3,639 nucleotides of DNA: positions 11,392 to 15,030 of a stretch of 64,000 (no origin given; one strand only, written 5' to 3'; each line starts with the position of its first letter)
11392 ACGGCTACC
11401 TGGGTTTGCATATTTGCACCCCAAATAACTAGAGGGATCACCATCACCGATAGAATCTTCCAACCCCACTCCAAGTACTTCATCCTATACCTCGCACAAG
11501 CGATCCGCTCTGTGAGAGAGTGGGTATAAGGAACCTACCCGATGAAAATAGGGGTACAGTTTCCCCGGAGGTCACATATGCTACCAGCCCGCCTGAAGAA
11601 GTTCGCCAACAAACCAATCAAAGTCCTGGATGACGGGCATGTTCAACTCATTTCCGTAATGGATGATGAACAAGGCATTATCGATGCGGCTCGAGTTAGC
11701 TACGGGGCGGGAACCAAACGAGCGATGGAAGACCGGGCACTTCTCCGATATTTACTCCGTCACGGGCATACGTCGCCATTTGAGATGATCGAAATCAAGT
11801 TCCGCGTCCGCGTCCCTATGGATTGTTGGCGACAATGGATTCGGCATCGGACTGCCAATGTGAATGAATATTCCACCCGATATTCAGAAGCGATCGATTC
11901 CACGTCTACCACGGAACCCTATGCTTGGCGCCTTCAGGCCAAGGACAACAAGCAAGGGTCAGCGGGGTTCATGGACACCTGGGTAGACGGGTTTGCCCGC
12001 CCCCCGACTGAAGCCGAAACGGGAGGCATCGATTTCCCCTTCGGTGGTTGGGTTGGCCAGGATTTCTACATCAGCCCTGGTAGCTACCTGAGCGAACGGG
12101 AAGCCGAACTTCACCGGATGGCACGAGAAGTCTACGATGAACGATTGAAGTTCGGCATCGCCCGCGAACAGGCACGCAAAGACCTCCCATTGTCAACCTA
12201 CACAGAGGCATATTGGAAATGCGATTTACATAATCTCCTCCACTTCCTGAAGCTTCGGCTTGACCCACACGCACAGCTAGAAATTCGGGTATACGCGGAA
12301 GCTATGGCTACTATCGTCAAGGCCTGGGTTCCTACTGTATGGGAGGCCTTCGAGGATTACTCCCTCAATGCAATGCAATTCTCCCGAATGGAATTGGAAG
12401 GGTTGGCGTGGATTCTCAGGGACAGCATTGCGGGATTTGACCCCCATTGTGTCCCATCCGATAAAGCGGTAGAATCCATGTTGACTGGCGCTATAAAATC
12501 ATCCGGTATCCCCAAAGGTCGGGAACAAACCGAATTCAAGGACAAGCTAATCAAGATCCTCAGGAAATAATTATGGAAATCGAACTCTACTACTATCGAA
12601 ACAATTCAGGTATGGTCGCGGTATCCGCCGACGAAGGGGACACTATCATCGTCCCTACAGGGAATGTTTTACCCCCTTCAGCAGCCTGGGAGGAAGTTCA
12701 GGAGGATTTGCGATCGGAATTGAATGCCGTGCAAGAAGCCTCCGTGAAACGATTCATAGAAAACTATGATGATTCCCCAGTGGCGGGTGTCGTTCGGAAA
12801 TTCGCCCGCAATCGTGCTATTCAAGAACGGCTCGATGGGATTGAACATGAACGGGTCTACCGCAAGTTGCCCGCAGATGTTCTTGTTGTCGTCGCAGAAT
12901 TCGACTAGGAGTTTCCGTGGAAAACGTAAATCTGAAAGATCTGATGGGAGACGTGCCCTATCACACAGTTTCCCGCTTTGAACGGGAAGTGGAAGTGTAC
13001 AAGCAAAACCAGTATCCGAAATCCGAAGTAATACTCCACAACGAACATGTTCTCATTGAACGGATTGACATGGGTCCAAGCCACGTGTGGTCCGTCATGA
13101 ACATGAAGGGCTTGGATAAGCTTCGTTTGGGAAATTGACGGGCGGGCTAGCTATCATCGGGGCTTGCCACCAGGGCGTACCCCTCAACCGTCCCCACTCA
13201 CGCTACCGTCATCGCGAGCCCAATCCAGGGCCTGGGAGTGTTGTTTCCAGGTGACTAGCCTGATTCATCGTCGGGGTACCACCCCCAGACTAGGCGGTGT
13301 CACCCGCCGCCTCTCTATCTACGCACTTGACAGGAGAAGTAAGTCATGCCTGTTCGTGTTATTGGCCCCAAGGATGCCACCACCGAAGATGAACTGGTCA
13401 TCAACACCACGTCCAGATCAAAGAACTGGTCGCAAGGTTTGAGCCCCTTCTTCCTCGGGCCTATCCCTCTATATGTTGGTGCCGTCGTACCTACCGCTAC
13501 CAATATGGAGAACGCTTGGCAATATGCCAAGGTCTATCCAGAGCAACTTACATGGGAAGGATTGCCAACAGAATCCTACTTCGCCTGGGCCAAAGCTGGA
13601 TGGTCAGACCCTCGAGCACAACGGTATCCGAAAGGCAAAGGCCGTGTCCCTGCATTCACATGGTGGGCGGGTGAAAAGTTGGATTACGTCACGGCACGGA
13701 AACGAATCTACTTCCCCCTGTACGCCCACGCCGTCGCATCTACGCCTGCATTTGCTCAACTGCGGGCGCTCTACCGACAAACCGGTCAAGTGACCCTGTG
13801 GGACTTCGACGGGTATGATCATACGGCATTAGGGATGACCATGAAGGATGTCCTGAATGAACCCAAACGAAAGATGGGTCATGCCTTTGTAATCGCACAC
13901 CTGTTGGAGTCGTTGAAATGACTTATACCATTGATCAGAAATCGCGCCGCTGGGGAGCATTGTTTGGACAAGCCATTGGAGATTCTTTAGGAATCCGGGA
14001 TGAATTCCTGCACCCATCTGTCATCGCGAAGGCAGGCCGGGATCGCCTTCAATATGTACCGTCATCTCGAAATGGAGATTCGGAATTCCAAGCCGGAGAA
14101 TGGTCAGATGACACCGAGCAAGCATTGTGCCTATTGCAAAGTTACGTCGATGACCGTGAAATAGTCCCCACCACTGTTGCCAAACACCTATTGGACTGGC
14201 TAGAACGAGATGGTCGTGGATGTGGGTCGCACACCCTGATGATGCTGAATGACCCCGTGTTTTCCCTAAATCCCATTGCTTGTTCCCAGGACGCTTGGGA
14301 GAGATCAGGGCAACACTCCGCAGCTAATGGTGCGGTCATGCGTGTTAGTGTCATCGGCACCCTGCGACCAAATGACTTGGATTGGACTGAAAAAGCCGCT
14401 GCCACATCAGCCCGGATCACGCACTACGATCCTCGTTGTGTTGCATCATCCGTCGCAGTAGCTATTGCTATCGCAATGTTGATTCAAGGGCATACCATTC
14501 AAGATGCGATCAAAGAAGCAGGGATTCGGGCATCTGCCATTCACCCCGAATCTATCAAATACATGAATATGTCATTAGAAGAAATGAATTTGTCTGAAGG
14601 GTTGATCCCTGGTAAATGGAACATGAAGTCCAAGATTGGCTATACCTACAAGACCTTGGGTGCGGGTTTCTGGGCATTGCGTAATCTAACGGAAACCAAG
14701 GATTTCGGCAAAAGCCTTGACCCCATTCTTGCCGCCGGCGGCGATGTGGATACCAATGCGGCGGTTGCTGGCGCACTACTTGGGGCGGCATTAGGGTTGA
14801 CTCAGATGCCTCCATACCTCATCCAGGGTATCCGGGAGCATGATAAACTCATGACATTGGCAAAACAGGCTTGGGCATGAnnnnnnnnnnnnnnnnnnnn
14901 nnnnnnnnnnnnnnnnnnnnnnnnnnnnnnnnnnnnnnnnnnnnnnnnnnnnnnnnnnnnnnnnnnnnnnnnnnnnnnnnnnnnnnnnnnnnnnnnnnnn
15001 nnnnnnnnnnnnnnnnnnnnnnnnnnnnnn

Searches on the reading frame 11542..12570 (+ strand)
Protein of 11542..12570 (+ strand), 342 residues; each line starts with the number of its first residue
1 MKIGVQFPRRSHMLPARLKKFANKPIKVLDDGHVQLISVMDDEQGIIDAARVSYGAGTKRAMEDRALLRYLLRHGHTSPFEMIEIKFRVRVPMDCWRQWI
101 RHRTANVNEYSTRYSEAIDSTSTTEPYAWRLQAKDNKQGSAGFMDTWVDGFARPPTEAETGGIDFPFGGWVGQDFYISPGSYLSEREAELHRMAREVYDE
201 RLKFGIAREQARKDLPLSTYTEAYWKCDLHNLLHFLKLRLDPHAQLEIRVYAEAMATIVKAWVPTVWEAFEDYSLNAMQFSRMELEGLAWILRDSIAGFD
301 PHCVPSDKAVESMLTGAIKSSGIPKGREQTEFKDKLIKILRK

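Call 10: search_protein_families(library=pfam, proteins=[window:11542-12570:+], max_evalue=0.01)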
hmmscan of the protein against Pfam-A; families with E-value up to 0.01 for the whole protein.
window:11542-12570:+ (342 aa): 1 family
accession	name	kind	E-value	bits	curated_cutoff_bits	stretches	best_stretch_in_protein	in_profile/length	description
PF02511.20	Thy1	-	6.2e-52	176.6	24.8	1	35-265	1-191/191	Thymidylate synthase complementing protein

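Call 11: search_protein_families(library=phrogs, proteins=[window:11542-12570:+], max_evalue=0.001)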
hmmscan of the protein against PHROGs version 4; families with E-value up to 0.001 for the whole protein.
window:11542-12570:+ (342 aa): 3 families
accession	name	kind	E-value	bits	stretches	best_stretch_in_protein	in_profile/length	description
phrog_85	-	DNA, RNA and nucleotide metabolism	3e-56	192.4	1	27-275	372-590/866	thymidylate synthase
phrog_10644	-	DNA, RNA and nucleotide metabolism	4.6e-15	57.1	1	191-272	75-156/160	thymidylate synthase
phrog_28804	-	DNA, RNA and nucleotide metabolism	4.2e-08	34.4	1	197-270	13-85/91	thymidylate synthase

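Call 47: find_related_loci(query=window:11542-12570:+, collection=viral_contigs, flank=4000)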
Query window:11542-12570:+ (342 aa) in viral_contigs; peptide patterns used: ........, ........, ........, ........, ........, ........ (x = any residue, [..] = any of these).
53 stretches matched a pattern; 53 encode a relative of the query (tblastn E <= 1e-3); 53 distinct loci.
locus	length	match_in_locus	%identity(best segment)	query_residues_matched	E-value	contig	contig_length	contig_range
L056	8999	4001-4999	60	9-340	6e-129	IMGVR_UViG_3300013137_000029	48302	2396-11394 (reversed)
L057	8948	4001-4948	57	8-340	2e-116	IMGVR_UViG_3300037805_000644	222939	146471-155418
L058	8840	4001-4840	54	26-323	2e-98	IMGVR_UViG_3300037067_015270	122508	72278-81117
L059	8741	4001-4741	58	28-288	1e-96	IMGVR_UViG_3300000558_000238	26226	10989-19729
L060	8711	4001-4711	58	27-294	9e-96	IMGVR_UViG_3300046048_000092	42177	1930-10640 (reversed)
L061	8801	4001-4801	53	27-339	6e-96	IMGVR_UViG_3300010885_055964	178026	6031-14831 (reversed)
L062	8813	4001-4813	55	26-323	1e-95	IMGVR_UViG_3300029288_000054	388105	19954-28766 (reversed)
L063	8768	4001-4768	53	16-301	7e-95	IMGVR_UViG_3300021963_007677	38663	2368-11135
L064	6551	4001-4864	50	14-339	6e-95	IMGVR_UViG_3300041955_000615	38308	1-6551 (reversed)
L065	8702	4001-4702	57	11-275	2e-94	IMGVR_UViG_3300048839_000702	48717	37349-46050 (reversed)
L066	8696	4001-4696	57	27-289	1e-92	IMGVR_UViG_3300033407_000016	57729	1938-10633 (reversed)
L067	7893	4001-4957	50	18-339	2e-92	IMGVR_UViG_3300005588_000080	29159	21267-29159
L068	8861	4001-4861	51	24-300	8e-92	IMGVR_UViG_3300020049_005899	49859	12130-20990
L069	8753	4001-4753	55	24-295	5e-91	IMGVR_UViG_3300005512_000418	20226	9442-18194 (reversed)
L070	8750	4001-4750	57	20-292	4e-91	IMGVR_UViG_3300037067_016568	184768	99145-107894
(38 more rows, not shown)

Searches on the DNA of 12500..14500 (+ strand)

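Call 4: search_rna_families(source=window, start=13000, end=13500, threshold=evalue, max_evalue=10, show_alignments=3)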
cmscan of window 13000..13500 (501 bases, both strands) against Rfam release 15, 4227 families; matches with E-value up to 10: 2.
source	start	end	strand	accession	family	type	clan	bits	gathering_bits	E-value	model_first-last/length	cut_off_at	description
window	13399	13481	-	RF00162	SAM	Cis-reg; riboswitch;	CL00012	19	44.4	0.14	1-108/108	no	SAM riboswitch aptamer (S box leader)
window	13097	13157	+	RF01611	ceN108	Gene; snRNA; snoRNA; CD-box;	-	15.3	50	2.7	1-70/70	no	Caenorhabditis snoRNA ceN108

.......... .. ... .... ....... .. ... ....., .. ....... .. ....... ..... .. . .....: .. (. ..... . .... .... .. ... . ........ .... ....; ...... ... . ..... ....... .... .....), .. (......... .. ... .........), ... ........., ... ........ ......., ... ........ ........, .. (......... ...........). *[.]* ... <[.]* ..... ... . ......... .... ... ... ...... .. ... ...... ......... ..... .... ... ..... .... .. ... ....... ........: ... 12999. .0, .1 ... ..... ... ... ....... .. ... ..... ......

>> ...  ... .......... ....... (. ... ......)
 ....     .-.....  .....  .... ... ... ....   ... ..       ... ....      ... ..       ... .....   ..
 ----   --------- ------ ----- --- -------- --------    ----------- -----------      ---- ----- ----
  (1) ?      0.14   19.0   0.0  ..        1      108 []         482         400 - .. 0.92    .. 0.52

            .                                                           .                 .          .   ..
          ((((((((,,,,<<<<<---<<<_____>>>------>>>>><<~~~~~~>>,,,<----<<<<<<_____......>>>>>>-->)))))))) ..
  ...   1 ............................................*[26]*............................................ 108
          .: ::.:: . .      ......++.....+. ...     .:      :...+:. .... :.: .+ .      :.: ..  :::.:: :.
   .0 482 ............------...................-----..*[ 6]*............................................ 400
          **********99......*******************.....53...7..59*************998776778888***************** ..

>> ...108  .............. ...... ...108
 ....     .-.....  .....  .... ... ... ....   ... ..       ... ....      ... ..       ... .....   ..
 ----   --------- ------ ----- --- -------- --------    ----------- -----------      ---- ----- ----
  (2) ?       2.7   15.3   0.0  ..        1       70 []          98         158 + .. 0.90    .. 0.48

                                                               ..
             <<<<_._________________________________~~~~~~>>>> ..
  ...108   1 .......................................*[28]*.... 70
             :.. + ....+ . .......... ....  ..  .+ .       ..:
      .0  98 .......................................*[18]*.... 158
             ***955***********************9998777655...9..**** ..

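Call 8: search_dna_similar(query=window:12500-14500:+, collection=phages, mode=distant, max_rows=30)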
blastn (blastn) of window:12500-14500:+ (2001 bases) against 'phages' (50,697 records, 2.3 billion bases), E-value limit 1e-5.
No match.

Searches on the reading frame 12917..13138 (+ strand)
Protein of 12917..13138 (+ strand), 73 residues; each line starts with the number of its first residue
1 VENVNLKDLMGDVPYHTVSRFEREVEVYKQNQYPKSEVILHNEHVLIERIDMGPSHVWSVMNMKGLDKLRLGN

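Call 10: search_protein_families(library=pfam, proteins=[window:12917-13138:+], max_evalue=0.01)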
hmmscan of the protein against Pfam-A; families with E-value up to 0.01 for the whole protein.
window:12917-13138:+ (73 aa): 0 families

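Call 11: search_protein_families(library=phrogs, proteins=[window:12917-13138:+], max_evalue=0.001)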
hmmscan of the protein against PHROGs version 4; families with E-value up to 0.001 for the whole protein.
window:12917-13138:+ (73 aa): 0 families

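Call 20: find_related_loci(query=window:12917-13138:+, collection=viral_contigs, flank=3000)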
Query window:12917-13138:+ (73 aa) in viral_contigs; peptide patterns used: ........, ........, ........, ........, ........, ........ (x = any residue, [..] = any of these).
18 stretches matched a pattern, but none encodes a relative of the query by tblastn (E <= 1e-3).

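Call 38: find_homologous_proteins(query=window:12917-13138:+, max_evalue=0.01)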
Query window:12917-13138:+ (73 aa): 1 proteins with E <= 0.01 among 2 candidates. Only proteins of 40 to 128 residues were searched: fused or split forms outside these lengths cannot appear, so this answer is no evidence that the protein stands alone or is whole; lengths 'longer' or 'shorter' looks for them.
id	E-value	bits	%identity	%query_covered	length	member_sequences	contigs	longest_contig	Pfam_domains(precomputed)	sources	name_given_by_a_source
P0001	9.7e-42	157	99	100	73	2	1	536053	-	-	-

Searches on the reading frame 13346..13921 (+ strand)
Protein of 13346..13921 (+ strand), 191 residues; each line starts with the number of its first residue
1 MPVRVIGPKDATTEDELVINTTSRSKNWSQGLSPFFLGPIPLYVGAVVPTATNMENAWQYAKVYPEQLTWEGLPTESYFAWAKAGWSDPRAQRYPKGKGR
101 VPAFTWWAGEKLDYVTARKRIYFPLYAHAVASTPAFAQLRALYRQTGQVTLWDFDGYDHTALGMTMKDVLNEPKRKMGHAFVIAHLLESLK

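Call 10: search_protein_families(library=pfam, proteins=[window:13346-13921:+], max_evalue=0.01)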
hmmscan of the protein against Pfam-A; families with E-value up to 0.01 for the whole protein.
window:13346-13921:+ (191 aa): 1 family
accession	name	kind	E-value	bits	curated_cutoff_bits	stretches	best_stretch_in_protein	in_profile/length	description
PF22075.2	DUF6939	-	6.8e-08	32.8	27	1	14-155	14-149/167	Family of unknown function (DUF6939)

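Call 11: search_protein_families(library=phrogs, proteins=[window:13346-13921:+], max_evalue=0.001)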
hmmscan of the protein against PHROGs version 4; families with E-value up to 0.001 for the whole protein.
window:13346-13921:+ (191 aa): 0 families

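Call 19: find_related_loci(query=window:13346-13921:+, collection=viral_contigs, flank=3000)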
Query window:13346-13921:+ (191 aa) in viral_contigs; peptide patterns used: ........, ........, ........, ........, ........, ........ (x = any residue, [..] = any of these).
10 stretches matched a pattern; 9 encode a relative of the query (tblastn E <= 1e-3); 9 distinct loci.
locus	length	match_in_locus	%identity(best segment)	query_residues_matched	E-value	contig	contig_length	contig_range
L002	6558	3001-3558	64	1-188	4e-83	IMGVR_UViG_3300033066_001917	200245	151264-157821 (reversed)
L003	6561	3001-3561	52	3-188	2e-60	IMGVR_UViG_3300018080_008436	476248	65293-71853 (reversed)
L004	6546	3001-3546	52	3-187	1e-59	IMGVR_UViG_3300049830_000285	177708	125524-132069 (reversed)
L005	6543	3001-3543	52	5-187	9e-60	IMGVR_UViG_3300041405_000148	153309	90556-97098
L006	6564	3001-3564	49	5-190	6e-56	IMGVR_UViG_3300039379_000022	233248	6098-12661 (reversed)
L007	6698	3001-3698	47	3-190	3e-52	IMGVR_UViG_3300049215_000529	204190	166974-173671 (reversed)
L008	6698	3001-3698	47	3-190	3e-52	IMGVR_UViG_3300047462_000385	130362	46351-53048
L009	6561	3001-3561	46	8-191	5e-50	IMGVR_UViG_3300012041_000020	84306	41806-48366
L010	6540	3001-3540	48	25-190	3e-47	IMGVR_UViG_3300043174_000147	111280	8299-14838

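Call 30: find_related_loci(query=window:13346-13921:+, collection=metagenome_contigs, flank=4000)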
Query window:13346-13921:+ (191 aa) in metagenome_contigs; peptide patterns used: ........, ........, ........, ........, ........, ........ (x = any residue, [..] = any of these).
121 stretches matched a pattern; 43 encode a relative of the query (tblastn E <= 1e-3); 43 distinct loci.
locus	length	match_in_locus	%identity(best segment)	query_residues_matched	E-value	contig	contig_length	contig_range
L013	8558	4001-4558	59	1-189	4e-73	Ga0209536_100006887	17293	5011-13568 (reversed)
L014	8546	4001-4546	55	3-190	8e-69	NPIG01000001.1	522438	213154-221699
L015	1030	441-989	54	5-188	7e-73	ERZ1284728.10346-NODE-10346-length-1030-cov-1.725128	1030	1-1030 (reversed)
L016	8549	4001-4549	55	3-189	4e-66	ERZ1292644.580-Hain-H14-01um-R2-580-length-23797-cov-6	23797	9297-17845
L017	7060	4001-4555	53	3-190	2e-65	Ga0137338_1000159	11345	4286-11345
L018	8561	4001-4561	55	1-189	4e-65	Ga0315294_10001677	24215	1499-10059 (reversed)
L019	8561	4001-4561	54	3-190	5e-63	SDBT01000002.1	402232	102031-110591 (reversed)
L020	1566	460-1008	53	3-189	6e-65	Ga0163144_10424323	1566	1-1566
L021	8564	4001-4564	52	1-188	4e-60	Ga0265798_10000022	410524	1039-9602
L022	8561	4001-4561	52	3-188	8e-60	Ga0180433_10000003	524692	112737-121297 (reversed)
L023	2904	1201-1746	51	3-189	5e-60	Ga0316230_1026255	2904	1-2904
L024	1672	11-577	48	3-191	3e-61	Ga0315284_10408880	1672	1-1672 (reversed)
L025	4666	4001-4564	52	1-188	4e-59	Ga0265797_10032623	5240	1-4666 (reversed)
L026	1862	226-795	50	3-188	7e-60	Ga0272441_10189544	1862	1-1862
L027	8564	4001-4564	50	1-188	4e-57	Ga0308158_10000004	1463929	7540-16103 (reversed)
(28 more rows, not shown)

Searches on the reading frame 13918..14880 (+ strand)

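Call 10: search_protein_families(library=pfam, proteins=[window:13918-14880:+], max_evalue=0.01)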
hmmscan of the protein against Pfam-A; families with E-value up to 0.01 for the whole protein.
window:13918-14880:+ (320 aa): 1 family
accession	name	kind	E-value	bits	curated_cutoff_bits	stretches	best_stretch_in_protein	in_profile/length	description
PF03747.19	ADP_ribosyl_GH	-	1.8e-57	195.6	26.2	1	13-299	1-286/287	ADP-ribosylglycohydrolase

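Call 11: search_protein_families(library=phrogs, proteins=[window:13918-14880:+], max_evalue=0.001)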
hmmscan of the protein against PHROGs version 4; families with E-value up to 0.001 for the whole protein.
window:13918-14880:+ (320 aa): 2 families
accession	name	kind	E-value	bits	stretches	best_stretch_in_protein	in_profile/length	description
phrog_6572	-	other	5.5e-39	135.2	1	8-316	5-302/325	ADP-ribosylglycohydrolase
phrog_22100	-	unknown function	1.3e-07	32.3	1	12-294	4-276/306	-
